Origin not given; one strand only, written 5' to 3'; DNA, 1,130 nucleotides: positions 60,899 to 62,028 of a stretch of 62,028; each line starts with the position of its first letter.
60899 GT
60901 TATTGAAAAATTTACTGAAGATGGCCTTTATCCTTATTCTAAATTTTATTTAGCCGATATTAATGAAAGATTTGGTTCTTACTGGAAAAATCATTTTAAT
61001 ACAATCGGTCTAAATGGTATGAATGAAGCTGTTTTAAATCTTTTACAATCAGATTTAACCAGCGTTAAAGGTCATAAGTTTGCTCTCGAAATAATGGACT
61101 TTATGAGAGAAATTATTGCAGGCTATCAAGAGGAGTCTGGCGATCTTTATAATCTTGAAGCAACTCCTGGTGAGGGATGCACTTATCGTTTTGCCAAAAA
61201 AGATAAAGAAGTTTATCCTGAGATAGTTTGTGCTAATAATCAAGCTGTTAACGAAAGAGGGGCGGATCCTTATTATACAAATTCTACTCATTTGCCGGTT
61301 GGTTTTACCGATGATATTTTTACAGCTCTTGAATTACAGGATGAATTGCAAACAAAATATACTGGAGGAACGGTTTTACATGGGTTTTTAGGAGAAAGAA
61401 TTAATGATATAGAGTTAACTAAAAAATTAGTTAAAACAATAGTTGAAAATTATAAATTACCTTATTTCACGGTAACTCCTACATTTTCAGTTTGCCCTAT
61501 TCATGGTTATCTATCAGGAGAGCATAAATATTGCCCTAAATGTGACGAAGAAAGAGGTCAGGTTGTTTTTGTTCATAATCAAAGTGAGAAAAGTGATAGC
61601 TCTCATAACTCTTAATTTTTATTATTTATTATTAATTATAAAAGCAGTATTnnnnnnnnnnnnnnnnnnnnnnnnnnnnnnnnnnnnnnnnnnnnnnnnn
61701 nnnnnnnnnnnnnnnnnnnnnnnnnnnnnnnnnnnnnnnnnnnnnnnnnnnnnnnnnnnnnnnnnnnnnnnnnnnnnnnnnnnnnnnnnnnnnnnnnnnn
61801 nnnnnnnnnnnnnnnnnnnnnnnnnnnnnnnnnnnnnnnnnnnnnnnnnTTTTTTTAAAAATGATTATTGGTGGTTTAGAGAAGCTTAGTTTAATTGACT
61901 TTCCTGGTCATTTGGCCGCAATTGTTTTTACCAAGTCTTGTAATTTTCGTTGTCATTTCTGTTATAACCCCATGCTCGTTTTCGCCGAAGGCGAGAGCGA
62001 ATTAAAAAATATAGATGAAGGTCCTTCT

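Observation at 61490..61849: Class III ribonucleotide reductase split by a single in-frame TAA between the catalytic body and the glycyl-radical domain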

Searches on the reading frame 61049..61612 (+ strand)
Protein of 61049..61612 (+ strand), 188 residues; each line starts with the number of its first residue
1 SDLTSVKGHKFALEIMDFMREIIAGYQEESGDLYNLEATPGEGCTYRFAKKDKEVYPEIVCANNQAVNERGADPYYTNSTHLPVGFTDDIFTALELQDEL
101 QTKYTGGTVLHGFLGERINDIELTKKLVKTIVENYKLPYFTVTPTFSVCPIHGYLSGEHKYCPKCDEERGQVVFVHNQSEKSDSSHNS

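Call 31: search_solved_structures(query=window:61049-61612:+, max_evalue=0.001, show_alignments=2)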
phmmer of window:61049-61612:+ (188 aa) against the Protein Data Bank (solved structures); distinct sequences matched with E-value up to 0.001: 4.
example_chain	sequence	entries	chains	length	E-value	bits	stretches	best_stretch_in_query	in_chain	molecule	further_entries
8p23_A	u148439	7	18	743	1.3e-08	38.2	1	5-167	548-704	Anaerobic ribonucleoside-triphosphate reductase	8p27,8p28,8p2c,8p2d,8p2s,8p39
4u3e_A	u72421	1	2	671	2.2e-06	30.9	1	7-167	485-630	Ribonucleoside triphosphate reductase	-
4coi_A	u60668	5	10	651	2.4e-06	30.8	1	7-167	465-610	ANAEROBIC RIBONUCLEOSIDE-TRIPHOSPHATE REDUCTASE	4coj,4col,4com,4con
1h78_A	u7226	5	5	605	0.0008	22.6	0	5-121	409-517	ANAEROBIC RIBONUCLEOTIDE-TRIPHOSPHATE REDUCTASE LARGE CHAIN | ANAEROBIC RIBONUCLEOTIDE-TRIPHOSPHATE REDUCTASE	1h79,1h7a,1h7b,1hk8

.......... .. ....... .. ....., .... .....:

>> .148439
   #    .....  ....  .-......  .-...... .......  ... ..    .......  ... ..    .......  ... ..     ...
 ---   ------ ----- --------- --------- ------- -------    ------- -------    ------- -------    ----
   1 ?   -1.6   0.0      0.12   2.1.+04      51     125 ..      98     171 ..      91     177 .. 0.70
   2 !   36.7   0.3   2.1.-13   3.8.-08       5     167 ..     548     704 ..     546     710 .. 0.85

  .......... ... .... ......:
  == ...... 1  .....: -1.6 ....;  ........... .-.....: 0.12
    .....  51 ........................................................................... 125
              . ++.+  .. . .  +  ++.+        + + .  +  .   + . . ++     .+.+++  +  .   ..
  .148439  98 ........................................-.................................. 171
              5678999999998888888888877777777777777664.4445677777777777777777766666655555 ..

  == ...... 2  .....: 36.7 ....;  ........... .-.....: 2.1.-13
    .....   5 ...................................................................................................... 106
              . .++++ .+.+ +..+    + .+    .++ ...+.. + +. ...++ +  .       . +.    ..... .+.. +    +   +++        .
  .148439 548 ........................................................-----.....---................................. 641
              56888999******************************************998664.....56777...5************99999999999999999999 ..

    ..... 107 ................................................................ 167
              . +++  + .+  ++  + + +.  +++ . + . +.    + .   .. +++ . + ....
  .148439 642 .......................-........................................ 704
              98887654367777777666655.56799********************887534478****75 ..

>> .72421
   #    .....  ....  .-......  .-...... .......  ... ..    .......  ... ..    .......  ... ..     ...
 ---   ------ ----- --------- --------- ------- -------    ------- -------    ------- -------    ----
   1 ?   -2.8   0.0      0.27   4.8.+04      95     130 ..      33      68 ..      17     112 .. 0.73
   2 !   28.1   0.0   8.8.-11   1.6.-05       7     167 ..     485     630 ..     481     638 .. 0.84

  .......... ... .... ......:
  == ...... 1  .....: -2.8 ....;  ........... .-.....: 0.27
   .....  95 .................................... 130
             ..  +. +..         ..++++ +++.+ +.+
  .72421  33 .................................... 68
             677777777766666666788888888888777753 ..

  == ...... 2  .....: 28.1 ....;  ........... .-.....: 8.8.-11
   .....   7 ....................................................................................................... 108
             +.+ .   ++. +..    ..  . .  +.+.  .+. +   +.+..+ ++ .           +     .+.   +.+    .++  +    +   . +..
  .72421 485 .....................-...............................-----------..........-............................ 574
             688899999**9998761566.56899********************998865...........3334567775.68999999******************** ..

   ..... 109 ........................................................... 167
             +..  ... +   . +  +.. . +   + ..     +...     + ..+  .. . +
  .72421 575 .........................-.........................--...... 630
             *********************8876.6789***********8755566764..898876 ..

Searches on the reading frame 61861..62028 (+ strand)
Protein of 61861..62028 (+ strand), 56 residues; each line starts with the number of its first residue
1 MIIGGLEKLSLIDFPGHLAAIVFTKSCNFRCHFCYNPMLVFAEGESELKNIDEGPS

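Call 8: search_protein_families(library=pfam, proteins=[window:61861-62028:+], max_evalue=0.01)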
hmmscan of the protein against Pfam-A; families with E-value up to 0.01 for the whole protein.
window:61861-62028:+ (56 aa): 1 family
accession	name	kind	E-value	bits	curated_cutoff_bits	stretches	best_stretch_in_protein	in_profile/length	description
PF04055.27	Radical_SAM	-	0.00045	20.9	29.5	1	21-39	1-19/166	Radical SAM superfamily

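Call 9: search_protein_families(library=ncbifam, proteins=[window:61861-62028:+], max_evalue=0.01)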
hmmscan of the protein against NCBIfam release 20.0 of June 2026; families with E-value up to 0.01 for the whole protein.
window:61861-62028:+ (56 aa): 12 families
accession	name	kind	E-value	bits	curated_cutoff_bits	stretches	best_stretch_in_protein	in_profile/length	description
TIGR02495.1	NrdG2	equivalog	6.5e-14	51.7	131.15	1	3-47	2-46/193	anaerobic ribonucleoside-triphosphate reductase activating protein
TIGR04041.1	activase_YjjW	hypoth_equivalog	1.2e-05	24.9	250.2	1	8-38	9-38/276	YjjW family glycine radical enzyme activase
TIGR02494.1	PFLE_PFLC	subfamily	0.00011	21.6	174.35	1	6-37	4-34/293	glycyl-radical enzyme activating protein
TIGR02493.1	PFLA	equivalog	0.00011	21.6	231.75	1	5-44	4-42/235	pyruvate formate-lyase-activating protein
NF048010.1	SfplDhtActHpsHDes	equivalog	0.00026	19.9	430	1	7-38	12-42/298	(2S)-3-sulfopropanediol dehydratase activating enzyme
TIGR04003.1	rSAM_BssD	equivalog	0.00035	19.8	496.45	1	2-38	2-37/314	[benzylsuccinate synthase]-activating enzyme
NF043069.1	T4HPD_activ_SAM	equivalog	0.00052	19.5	425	1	3-38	4-38/299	trans-4-hydroxy-L-proline dehydratase activase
TIGR04395.1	cutC_activ_rSAM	equivalog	0.00056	19.3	360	1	6-38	10-41/309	choline TMA-lyase-activating enzyme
NF038283.1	viperin_w_prok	equivalog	0.0013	18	180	1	23-38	8-23/281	viperin family antiviral radical SAM protein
NF033719.1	ind_deCO2_activ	equivalog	0.0019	17.6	425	1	7-37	7-36/302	indoleacetate decarboxylase activase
TIGR02666.1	moaA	equivalog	0.0057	15.7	284.05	1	22-46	15-41/336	GTP 3',8-cyclase MoaA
NF008356.0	PRK11145.1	equivalog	0.0098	15.2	375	1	5-37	9-40/246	pyruvate formate lyase 1-activating protein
